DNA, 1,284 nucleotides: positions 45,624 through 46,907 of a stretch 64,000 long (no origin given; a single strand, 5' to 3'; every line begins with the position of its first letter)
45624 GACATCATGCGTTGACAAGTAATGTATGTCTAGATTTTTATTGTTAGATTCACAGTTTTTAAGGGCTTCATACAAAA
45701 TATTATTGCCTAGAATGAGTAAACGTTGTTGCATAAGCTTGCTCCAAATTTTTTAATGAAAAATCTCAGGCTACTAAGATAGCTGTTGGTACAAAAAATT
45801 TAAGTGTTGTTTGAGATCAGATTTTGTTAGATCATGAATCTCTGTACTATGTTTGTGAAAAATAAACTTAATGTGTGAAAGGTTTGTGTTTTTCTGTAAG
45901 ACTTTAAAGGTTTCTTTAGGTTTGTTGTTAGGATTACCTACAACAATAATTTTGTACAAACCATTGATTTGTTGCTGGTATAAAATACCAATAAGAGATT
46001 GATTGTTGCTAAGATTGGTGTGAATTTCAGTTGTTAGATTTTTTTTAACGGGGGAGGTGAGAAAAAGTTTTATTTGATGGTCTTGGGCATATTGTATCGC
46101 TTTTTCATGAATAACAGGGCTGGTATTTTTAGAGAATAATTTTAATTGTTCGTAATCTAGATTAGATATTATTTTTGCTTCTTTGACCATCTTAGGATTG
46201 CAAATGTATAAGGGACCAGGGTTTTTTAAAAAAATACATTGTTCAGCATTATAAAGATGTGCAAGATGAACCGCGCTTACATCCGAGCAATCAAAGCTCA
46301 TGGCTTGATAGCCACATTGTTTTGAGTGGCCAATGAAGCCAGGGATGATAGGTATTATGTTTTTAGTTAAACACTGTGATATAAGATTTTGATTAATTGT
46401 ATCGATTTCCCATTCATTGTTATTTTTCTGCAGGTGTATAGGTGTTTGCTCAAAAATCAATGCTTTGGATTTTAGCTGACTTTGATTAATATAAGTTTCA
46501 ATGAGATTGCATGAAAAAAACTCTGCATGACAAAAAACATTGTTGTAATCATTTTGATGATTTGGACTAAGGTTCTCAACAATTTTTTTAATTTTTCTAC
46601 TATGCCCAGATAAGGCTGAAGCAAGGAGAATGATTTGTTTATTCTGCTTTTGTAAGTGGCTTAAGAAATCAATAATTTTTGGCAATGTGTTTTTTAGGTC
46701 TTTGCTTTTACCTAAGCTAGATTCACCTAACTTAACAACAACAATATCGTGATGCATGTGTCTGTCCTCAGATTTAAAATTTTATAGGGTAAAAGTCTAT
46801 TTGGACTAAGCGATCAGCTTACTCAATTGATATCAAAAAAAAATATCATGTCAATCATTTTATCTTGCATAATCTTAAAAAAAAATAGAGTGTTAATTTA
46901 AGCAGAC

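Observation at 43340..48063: Compact operon: AAK-like kinase + PurD-like ATP-grasp + alanine-racemase-like + NhaC-family/DedA membrane proteins, divergent from a DUF482 FemAB-like acyltransferase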

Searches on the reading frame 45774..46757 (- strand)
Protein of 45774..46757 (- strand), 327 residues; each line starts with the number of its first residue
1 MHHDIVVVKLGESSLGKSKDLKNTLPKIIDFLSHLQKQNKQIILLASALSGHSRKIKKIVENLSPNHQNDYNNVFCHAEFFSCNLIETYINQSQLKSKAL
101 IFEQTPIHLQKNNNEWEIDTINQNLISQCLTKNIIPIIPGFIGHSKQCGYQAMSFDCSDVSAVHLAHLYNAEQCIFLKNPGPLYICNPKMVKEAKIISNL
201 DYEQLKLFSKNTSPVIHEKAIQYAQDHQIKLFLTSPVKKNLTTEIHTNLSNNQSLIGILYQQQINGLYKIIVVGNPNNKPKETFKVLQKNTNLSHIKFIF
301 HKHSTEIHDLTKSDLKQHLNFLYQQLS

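Call 3: search_protein_families(library=pfam, proteins=[window:45774-46757:-], max_evalue=0.01)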
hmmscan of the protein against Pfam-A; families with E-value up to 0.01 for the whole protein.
window:45774-46757:- (327 aa): 1 family
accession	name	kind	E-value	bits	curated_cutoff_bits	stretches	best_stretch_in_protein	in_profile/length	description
PF00696.33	AA_kinase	-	4.5e-29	102.3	24.9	1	5-234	2-233/234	Amino acid kinase family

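Call 4: search_protein_families(library=ncbifam, proteins=[window:45774-46757:-], max_evalue=0.01)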
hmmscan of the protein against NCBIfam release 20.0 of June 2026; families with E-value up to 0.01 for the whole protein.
window:45774-46757:- (327 aa): 26 families (the best 25 are shown)
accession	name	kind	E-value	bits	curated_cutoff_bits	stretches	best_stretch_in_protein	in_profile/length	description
NF006459.0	PRK08841.1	equivalog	8.5e-29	100.7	535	1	1-265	1-261/395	aspartate kinase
NF005155.0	PRK06635.1-4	equivalog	3.2e-27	95.6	346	1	5-287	3-281/407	aspartate kinase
NF005154.0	PRK06635.1-2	equivalog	4.6e-27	95.4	376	1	4-291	3-289/407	aspartate kinase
TIGR00656.1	asp_kin_monofn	equivalog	7.2e-25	87.8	402.25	1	4-266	2-268/407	aspartate kinase, monofunctional class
TIGR00657.1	asp_kinases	subfamily_domain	1.6e-23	83.5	208.7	1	66-253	99-290/442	aspartate kinase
NF005156.0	PRK06635.1-5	equivalog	2.6e-22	79.1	594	1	4-287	2-283/411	aspartate kinase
NF005158.0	PRK06635.2-2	equivalog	1.1e-21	77.2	717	1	6-249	4-247/401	aspartate kinase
NF006068.0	PRK08210.1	equivalog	2.2e-21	76.5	474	1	5-316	3-320/405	aspartate kinase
NF006234.1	PRK08373.1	subfamily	1.1e-20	74.2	237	1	71-298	99-320/338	aspartate kinase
NF005159.0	PRK06635.2-3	equivalog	2.1e-20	73.1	379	1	4-234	2-235/406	aspartate kinase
TIGR02078.1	AspKin_pair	subfamily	6.8e-19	68.4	242.4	1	74-274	100-289/327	putative Pyrococcus aspartate kinase subunit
NF005656.0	PRK07431.1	equivalog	1.5e-18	66.7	657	1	5-267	3-264/587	aspartate kinase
NF005153.0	PRK06635.1-1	equivalog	2.9e-18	66.1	585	1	5-287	3-286/421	aspartate kinase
NF005161.0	PRK06635.2-5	equivalog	3.8e-17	62.3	586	1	5-245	5-241/402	aspartate kinase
NF006959.0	PRK09436.1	equivalog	9e-16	57.1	726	1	32-250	78-300/819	bifunctional aspartate kinase/homoserine dehydrogenase I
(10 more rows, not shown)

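Call 14: search_solved_structures(query=window:45774-46757:-, max_evalue=0.01, show_alignments=2)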
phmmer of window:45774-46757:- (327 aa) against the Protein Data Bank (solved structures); distinct sequences matched with E-value up to 0.01: 7.
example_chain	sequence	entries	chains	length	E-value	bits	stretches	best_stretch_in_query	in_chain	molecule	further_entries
3l76_A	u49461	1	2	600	1e-08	38.2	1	7-267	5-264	Aspartokinase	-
3aaw_A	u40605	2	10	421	1.1e-08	38.1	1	5-250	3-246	Aspartokinase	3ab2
3ab4_A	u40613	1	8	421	1.1e-08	38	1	5-249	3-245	Aspartokinase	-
3tvi_A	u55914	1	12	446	1.2e-05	28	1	53-234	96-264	Aspartokinase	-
5yei_C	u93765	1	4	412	4.9e-05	26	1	6-240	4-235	Aspartokinase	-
3c1m_A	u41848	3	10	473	5.1e-05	26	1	125-238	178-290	Probable aspartokinase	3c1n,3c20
2hmf_A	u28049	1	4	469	5.2e-05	26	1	125-238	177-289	Probable aspartokinase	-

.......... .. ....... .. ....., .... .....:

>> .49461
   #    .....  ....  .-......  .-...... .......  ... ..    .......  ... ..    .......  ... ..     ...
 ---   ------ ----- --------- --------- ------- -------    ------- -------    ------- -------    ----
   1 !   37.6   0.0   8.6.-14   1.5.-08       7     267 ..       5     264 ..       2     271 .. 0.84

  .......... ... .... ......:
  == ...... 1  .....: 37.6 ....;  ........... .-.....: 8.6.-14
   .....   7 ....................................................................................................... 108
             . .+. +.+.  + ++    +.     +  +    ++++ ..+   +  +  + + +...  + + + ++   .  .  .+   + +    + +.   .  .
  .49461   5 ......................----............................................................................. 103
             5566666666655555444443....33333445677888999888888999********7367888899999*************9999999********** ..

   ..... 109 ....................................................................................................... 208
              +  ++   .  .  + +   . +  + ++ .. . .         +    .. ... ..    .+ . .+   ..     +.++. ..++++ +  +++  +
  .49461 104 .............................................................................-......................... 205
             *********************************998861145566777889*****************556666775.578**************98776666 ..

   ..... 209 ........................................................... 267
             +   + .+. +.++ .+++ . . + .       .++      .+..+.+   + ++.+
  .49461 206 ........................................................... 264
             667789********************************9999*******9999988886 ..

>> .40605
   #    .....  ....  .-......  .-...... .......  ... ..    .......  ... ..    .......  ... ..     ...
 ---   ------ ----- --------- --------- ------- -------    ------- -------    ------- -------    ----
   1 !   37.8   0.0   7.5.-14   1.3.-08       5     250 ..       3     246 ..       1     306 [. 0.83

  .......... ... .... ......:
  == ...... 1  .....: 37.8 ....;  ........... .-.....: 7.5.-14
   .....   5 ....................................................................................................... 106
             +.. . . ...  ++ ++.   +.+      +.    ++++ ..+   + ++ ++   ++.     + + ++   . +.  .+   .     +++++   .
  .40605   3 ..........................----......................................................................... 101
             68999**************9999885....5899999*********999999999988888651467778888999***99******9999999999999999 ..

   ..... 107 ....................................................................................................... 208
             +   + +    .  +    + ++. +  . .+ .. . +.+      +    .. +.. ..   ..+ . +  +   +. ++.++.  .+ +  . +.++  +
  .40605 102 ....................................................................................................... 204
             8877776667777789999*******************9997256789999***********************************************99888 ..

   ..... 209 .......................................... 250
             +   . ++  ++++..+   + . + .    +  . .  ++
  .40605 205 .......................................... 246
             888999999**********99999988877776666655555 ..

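Call 16: find_homologous_proteins(query=window:45774-46757:-)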
Query window:45774-46757:- (327 aa): 2 proteins with E <= 0.001 among 874 candidates.
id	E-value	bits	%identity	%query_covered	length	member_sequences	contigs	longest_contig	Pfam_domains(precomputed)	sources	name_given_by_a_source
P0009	1.6e-212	722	100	100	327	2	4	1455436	PF00696.34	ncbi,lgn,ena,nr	ncbi:MAG TPA: hypothetical protein PKC21_00775 [Oligoflexia bacterium]|nr:hypothetical protein [Olig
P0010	2.7e-126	439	63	100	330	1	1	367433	PF00696.34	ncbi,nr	ncbi:hypothetical protein MRY82_09310 [bacterium]|nr:hypothetical protein [bacterium]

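Call 28: search_protein_representatives(protein=window:45774-46757:-)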
Query: 327 residues. Proteins with E-value up to 0.001 (for the whole library): 2103; up to 1e-10: 347; up to 1e-30: 8. The best 150 are listed.
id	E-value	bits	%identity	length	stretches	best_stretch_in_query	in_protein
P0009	5.1e-213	722.3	100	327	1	1-327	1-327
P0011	8.3e-47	176.4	34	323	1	5-324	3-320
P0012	9.5e-37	143.4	29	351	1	5-323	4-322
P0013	8.9e-36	140.2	32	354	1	2-299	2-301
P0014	8.9e-36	140.2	30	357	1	6-275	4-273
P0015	4.8e-35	137.8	31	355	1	6-296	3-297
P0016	1.4e-31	126.4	28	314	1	5-280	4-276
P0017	9.8e-31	123.6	28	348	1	5-307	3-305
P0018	7.2e-30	120.8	28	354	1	5-325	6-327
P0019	8.8e-28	113.9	28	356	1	4-275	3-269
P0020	9.7e-27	110.5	28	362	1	4-275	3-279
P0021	2.9e-24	102.4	25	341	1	5-264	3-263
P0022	9.8e-24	100.6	28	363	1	6-276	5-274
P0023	1.1e-21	93.9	27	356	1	5-287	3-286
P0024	2.8e-21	92.6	28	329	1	3-290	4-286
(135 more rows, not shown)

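Call 32: find_related_loci(query=A2, collection=metagenome_contigs, flank=10000)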
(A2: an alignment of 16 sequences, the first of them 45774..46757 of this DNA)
Query A2 (327 aa) in metagenome_contigs; peptide patterns used: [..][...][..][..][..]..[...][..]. (x = any residue, [..] = any of these).
83 stretches matched a pattern; 8 encode a relative of the query (tblastn E <= 1e-3); 8 distinct loci.
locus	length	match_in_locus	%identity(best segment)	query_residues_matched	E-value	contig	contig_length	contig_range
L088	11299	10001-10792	33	1-263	3e-41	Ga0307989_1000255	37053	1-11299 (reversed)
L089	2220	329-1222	25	6-296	1e-23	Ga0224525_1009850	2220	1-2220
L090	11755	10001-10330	25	124-233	1e-11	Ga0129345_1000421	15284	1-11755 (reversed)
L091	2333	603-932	25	124-233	1e-11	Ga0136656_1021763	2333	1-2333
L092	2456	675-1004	25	124-233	1e-11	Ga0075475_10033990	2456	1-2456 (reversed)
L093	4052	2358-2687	25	124-233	1e-11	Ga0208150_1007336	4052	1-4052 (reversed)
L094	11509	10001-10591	23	42-228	5e-11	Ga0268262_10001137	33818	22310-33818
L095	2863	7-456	22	41-190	8e-8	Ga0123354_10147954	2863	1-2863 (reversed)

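Call 42: list_cluster_members(proteins=[P0011, P0012, P0013, P0014, P0015, P0016, P0017, P0018, P0019, P0021])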
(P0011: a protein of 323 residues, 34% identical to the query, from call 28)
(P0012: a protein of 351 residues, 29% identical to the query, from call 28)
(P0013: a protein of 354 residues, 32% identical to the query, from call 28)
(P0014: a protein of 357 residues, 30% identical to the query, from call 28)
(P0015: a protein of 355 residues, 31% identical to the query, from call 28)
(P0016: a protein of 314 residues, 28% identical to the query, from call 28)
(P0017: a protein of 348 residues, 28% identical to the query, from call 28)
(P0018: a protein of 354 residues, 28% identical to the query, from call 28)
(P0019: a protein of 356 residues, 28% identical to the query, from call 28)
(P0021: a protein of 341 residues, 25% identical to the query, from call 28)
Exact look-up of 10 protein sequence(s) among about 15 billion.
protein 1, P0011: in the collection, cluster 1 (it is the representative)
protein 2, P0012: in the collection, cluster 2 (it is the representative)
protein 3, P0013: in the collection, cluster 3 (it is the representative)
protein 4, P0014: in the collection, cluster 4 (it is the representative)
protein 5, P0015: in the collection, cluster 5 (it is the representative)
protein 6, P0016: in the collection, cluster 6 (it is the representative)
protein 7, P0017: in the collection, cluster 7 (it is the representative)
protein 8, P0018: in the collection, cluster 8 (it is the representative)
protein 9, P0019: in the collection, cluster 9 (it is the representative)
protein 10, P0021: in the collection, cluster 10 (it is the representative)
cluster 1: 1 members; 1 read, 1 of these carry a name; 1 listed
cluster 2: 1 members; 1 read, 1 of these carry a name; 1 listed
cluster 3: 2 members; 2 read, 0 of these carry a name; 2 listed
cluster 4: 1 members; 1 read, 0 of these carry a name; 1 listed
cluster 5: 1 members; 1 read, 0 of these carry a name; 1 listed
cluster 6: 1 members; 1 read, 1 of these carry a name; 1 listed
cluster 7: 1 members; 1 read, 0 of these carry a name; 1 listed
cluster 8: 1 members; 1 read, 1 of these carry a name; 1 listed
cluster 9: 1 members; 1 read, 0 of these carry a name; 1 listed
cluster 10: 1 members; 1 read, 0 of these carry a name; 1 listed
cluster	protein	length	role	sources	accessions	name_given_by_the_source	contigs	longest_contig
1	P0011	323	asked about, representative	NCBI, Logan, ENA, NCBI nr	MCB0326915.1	MAG: hypothetical protein KDD52_04765 [Bdellovibrionales bacterium] | hypothetical protein [Bdellovibrionales bacterium]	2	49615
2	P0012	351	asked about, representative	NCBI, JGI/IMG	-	aspartate kinase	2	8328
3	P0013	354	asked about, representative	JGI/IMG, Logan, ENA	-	-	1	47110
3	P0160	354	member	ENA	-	-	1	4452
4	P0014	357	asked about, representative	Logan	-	-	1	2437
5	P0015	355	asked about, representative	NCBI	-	-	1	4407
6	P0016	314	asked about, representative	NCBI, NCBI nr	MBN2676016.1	MAG: hypothetical protein JXR30_02055 [Alphaproteobacteria bacterium] | hypothetical protein [Alphaproteobacteria bacterium]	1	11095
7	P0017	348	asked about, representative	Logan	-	-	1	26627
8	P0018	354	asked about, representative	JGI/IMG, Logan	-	aspartate kinase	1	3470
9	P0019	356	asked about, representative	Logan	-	-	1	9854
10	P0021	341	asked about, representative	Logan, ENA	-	-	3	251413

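Call 43: find_encoding_contigs(protein=P0011, flank=10000, max_places=3)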
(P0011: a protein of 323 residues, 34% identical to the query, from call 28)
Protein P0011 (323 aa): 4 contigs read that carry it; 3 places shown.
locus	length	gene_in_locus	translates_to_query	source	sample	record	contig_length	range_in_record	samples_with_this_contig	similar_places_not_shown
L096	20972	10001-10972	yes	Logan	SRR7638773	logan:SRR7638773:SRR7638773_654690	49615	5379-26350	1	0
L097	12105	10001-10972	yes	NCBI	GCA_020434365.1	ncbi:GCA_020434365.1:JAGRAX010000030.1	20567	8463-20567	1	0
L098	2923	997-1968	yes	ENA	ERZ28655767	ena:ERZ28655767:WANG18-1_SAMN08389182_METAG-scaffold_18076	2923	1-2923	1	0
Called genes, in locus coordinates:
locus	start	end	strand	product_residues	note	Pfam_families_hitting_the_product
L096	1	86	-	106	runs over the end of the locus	-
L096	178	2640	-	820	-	PF05170:AsmA, PF05359:DUF748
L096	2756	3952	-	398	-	-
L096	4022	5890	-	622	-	PF02415:Chlam_PMP (faint), PF18962:Por_Secre_tail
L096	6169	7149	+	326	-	PF02661:Fic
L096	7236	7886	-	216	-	-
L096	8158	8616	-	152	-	-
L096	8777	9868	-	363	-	PF04339:FemAB_like, PF13480:Acetyltransf_6 (weak)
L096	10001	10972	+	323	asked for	PF00696:AA_kinase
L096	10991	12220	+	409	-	PF01071:GARS_A (weak), PF02843:GARS_C (weak)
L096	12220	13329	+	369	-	PF01168:Ala_racemase_N, PF00842:Ala_racemase_C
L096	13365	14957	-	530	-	PF01642:MM_CoA_mutase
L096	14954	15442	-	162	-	PF00364:Biotin_lipoyl, PF25917:BSH_RND (weak), PF25973:BSH_CzcB (faint), PF25919:BSH_CusB (weak), PF25984:BSH_YknX (weak)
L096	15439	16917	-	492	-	PF00289:Biotin_carb_N, PF02786:CPSase_L_D2, PF07478:Dala_Dala_lig_C, PF02222:ATP-grasp, PF02785:Biotin_carb_C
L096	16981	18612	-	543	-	PF01039:Carboxyl_trans, PF03255:ACCA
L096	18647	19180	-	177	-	-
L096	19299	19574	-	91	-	-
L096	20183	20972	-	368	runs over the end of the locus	PF03841:SelA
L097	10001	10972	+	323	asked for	PF00696:AA_kinase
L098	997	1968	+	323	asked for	PF00696:AA_kinase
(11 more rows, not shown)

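Call 45: find_encoding_contigs(protein=P0021, flank=8000, max_places=2)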
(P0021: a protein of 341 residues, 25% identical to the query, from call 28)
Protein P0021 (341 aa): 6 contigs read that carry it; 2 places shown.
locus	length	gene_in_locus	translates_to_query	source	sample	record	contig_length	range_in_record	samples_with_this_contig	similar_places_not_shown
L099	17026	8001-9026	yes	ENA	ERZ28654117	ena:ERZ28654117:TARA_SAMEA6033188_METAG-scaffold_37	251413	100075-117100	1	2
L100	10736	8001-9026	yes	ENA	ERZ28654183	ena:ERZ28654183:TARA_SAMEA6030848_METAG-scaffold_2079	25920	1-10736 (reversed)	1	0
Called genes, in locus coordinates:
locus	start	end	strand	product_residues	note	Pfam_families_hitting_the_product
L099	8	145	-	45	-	PF08085:Entericidin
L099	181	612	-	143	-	-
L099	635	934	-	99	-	-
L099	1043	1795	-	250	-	PF00072:Response_reg, PF00486:Trans_reg_C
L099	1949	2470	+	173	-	PF04542:Sigma70_r2, PF07638:Sigma70_ECF (weak), PF08281:Sigma70_r4_2, PF04545:Sigma70_r4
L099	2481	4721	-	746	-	PF05227:CHASE3, PF08447:PAS_3, PF00512:HisKA, PF02518:HATPase_c, PF00072:Response_reg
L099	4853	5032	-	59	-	-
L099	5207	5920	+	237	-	PF00691:OmpA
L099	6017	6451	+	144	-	-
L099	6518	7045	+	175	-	PF06941:NT5C (faint)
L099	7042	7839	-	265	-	PF01925:TauE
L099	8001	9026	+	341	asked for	PF00696:AA_kinase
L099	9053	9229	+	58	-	PF01679:Pmp3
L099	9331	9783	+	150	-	PF13405:EF-hand_6 (faint), PF13499:EF-hand_7 (faint), PF00036:EF-hand_1 (faint), PF13202:EF-hand_5 (faint)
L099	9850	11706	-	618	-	PF00664:ABC_membrane, PF00005:ABC_tran, PF02463:SMC_N (weak)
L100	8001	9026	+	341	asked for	PF00696:AA_kinase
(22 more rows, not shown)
